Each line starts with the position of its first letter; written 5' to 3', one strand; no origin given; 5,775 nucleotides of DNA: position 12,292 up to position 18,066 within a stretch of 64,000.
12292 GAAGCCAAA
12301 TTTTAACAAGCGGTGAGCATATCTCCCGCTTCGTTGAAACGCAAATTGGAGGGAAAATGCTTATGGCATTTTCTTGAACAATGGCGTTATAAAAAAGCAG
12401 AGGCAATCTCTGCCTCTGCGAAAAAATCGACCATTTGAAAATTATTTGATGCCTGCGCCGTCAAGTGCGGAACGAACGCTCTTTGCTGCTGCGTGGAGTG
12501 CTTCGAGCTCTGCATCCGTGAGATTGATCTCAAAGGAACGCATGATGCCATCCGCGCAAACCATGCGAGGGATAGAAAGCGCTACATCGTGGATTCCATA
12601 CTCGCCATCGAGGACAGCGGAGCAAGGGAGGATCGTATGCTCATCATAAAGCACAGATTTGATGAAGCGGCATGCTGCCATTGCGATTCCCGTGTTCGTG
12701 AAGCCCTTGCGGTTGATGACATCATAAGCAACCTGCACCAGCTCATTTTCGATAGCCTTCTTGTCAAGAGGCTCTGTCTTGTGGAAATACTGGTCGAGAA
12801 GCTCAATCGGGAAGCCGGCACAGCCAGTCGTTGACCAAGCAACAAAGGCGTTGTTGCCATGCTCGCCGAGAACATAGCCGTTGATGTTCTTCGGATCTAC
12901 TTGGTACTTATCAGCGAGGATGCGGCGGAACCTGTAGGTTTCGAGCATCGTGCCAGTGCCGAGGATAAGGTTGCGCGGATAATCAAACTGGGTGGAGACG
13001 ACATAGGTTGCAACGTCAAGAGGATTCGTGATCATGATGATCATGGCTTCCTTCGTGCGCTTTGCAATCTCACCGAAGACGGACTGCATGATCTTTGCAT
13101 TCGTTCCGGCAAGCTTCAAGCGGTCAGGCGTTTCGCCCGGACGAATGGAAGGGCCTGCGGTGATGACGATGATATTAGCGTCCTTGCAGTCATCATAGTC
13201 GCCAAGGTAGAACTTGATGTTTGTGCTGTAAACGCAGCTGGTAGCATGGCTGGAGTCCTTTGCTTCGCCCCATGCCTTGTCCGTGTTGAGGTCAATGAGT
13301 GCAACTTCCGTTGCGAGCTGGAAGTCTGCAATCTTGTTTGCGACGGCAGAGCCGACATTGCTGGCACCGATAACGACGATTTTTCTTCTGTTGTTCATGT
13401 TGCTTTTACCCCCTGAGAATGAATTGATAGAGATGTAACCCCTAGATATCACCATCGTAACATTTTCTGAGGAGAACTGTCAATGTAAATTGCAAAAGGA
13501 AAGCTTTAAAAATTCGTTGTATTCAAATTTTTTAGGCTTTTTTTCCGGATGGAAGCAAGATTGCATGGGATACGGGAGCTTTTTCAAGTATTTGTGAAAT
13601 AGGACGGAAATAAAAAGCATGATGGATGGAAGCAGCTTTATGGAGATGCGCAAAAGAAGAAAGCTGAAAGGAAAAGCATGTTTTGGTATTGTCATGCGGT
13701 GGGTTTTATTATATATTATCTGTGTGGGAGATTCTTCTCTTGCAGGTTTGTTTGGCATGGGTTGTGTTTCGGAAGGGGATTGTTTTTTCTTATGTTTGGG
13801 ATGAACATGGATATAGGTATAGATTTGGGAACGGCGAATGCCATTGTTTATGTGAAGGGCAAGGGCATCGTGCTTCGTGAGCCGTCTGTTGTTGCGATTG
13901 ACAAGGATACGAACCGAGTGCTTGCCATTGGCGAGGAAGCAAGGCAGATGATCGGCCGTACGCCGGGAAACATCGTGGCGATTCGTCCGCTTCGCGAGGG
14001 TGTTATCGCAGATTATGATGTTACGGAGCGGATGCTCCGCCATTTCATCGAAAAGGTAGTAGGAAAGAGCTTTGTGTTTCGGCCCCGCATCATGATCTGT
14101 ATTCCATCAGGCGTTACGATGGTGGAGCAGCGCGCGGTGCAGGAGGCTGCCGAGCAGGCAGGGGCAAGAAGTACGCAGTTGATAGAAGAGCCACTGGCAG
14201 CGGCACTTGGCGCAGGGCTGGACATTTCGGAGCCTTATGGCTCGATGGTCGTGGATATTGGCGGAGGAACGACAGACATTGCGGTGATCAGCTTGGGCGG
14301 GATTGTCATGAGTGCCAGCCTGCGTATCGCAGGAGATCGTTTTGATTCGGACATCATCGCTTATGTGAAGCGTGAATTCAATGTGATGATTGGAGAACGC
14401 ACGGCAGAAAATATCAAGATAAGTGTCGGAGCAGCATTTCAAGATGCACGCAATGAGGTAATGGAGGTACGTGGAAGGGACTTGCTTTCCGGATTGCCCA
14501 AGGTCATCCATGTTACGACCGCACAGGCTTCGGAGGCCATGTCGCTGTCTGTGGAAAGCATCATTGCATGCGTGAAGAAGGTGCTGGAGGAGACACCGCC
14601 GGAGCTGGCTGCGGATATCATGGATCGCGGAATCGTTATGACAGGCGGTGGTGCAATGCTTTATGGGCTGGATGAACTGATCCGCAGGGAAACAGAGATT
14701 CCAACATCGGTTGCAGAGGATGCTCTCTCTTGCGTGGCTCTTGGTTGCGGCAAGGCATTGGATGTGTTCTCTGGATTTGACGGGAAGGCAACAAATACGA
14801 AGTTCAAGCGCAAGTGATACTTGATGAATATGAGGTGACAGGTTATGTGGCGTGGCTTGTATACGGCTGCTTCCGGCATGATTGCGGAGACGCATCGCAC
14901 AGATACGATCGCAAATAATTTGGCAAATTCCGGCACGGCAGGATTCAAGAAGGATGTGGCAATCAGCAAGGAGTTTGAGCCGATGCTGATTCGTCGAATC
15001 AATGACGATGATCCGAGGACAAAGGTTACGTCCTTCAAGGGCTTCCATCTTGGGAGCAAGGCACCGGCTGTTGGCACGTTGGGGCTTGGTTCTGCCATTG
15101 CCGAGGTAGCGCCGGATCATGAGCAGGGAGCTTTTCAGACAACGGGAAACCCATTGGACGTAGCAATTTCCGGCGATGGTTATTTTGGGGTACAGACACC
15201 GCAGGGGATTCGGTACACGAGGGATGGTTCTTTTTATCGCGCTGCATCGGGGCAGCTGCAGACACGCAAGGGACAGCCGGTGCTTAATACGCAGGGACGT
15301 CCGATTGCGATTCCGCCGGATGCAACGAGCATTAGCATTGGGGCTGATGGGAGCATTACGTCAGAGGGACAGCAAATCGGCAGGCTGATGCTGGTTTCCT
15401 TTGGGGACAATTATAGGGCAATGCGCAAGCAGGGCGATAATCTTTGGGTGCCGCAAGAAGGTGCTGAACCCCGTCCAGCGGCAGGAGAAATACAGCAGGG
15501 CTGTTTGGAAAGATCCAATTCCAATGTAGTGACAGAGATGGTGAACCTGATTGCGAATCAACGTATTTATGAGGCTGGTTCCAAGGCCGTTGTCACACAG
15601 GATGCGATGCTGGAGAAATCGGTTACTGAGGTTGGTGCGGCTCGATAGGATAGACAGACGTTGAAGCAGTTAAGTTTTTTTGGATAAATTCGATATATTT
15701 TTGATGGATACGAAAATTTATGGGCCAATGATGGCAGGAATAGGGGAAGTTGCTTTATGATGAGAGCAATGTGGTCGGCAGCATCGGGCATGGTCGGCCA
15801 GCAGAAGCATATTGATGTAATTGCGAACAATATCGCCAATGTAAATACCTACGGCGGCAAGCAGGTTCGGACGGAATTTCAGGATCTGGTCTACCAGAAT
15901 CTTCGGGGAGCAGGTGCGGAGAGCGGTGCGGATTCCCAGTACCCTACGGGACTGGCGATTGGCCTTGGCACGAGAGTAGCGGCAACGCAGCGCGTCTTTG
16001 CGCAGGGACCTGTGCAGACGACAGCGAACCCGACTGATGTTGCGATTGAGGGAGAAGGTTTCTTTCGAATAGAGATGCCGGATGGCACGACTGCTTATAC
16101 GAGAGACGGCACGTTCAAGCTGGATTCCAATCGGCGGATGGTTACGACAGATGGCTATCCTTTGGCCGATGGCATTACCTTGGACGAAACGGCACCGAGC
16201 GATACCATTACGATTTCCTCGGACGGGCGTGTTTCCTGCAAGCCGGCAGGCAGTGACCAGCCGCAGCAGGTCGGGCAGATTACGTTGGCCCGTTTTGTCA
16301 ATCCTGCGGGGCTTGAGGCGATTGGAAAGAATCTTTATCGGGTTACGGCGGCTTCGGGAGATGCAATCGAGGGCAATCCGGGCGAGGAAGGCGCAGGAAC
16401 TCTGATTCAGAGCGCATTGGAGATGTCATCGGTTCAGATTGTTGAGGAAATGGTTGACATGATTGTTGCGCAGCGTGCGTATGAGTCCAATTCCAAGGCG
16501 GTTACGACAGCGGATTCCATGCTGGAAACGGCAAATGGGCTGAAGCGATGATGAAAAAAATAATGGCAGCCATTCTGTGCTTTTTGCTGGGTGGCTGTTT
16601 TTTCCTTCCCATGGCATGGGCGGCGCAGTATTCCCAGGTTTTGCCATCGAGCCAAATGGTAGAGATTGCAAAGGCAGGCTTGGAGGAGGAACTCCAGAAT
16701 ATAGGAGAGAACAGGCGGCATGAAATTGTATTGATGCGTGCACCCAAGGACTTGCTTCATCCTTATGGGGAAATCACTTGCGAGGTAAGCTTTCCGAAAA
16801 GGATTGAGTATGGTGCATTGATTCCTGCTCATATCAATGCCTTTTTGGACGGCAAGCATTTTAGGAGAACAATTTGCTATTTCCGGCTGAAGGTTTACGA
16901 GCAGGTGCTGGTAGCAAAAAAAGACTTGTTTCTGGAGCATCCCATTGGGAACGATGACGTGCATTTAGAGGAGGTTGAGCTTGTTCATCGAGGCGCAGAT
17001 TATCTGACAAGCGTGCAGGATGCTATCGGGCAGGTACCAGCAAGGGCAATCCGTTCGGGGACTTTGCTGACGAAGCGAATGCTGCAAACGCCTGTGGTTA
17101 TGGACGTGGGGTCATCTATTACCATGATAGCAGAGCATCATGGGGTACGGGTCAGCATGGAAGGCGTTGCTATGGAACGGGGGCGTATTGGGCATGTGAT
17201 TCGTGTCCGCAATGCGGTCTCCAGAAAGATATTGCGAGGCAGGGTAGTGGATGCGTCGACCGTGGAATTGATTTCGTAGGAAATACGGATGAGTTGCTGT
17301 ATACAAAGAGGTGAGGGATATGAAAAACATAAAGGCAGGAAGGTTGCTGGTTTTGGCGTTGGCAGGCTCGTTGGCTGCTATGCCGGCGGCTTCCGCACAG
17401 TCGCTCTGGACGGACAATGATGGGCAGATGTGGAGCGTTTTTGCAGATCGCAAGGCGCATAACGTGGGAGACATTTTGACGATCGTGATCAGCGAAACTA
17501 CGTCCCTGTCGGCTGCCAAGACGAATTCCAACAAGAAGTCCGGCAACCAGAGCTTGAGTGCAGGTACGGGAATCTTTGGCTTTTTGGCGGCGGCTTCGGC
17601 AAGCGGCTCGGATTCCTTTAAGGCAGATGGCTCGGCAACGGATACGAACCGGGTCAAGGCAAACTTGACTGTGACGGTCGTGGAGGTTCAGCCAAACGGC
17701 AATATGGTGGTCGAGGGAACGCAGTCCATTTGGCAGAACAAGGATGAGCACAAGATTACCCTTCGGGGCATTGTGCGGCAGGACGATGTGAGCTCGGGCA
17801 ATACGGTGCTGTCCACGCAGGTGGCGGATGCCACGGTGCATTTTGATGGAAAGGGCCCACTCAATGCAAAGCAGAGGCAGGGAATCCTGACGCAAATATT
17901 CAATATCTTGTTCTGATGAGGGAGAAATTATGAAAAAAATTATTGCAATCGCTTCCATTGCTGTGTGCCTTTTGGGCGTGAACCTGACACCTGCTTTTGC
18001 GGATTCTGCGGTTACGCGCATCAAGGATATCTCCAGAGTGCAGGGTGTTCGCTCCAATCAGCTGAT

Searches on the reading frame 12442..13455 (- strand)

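Call 38: search_protein_families(library=pfam, proteins=[window:12442-13455:-], max_evalue=0.00001)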
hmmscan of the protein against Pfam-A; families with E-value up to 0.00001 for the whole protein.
window:12442-13455:- (337 aa): 2 families
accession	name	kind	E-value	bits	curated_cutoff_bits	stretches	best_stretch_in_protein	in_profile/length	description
PF00056.29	Ldh_1_N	-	5.9e-31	107.8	27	1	25-165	2-140/141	lactate/malate dehydrogenase, NAD binding domain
PF02866.23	Ldh_1_C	-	4.2e-26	92.4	22.6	1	169-331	1-167/174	lactate/malate dehydrogenase, alpha/beta C-terminal domain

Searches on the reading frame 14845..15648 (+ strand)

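Call 59: search_protein_families(library=pfam, proteins=[window:14845-15648:+], max_evalue=0.00001)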
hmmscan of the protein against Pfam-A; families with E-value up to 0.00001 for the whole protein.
window:14845-15648:+ (267 aa): 3 families
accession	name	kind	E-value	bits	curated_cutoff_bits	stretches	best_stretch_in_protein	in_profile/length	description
PF22692.1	LlgE_F_G_D1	-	8e-20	71.2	27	1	107-172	1-63/64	Flagellar hook protein FlgE/F/G D1 domain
PF06429.18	Flg_bbr_C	-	7.3e-14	51.5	23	1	217-259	1-43/46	Flagellar basal body rod FlgEFG protein C-terminal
PF00460.25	Flg_bb_rod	-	6.8e-10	39.1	20.7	1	5-35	1-31/31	Flagella basal body rod protein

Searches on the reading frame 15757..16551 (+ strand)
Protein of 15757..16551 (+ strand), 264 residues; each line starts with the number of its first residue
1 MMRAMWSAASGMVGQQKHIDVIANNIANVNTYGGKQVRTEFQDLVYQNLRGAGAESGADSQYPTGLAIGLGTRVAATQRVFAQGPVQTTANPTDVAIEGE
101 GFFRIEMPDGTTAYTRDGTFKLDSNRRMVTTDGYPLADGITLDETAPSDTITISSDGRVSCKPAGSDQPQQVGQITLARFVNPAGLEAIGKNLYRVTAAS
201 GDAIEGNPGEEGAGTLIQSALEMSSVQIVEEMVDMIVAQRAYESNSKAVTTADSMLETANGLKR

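Call 59: search_protein_families(library=pfam, proteins=[window:15757-16551:+], max_evalue=0.00001)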
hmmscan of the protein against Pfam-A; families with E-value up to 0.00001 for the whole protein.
window:15757-16551:+ (264 aa): 3 families
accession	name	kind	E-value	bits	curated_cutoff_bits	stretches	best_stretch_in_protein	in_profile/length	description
PF22692.1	LlgE_F_G_D1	-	4.1e-24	85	27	1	96-160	1-63/64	Flagellar hook protein FlgE/F/G D1 domain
PF06429.18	Flg_bbr_C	-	6.5e-19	67.6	23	1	218-262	2-46/46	Flagellar basal body rod FlgEFG protein C-terminal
PF00460.25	Flg_bb_rod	-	4.6e-08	33.3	20.7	1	7-33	3-29/31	Flagella basal body rod protein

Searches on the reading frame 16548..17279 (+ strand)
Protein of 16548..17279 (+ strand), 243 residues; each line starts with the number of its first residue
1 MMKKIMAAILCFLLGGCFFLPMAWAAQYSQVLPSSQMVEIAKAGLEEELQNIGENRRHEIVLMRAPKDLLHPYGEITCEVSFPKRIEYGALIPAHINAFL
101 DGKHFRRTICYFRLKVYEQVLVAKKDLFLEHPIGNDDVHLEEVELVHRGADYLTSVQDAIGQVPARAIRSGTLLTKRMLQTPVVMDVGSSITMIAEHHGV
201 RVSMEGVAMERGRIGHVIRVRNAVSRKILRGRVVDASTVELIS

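Call 59: search_protein_families(library=pfam, proteins=[window:16548-17279:+], max_evalue=0.00001)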
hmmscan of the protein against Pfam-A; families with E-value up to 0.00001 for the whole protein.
window:16548-17279:+ (243 aa): 2 families
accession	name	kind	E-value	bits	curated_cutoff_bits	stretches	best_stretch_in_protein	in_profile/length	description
PF13144.11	ChapFlgA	-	2.7e-27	95.7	23.8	1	119-240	2-121/122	Chaperone for flagella basal body P-ring formation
PF08666.17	SAF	-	3.2e-07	31.3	21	1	119-179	2-62/63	SAF domain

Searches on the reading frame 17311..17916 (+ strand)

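Call 59: search_protein_families(library=pfam, proteins=[window:17311-17916:+], max_evalue=0.00001)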
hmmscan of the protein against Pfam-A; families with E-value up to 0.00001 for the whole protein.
window:17311-17916:+ (201 aa): 1 family
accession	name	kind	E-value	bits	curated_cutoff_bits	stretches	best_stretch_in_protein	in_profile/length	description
PF02107.21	FlgH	-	6.6e-50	169.5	27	1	27-200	2-170/172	Flagellar L-ring protein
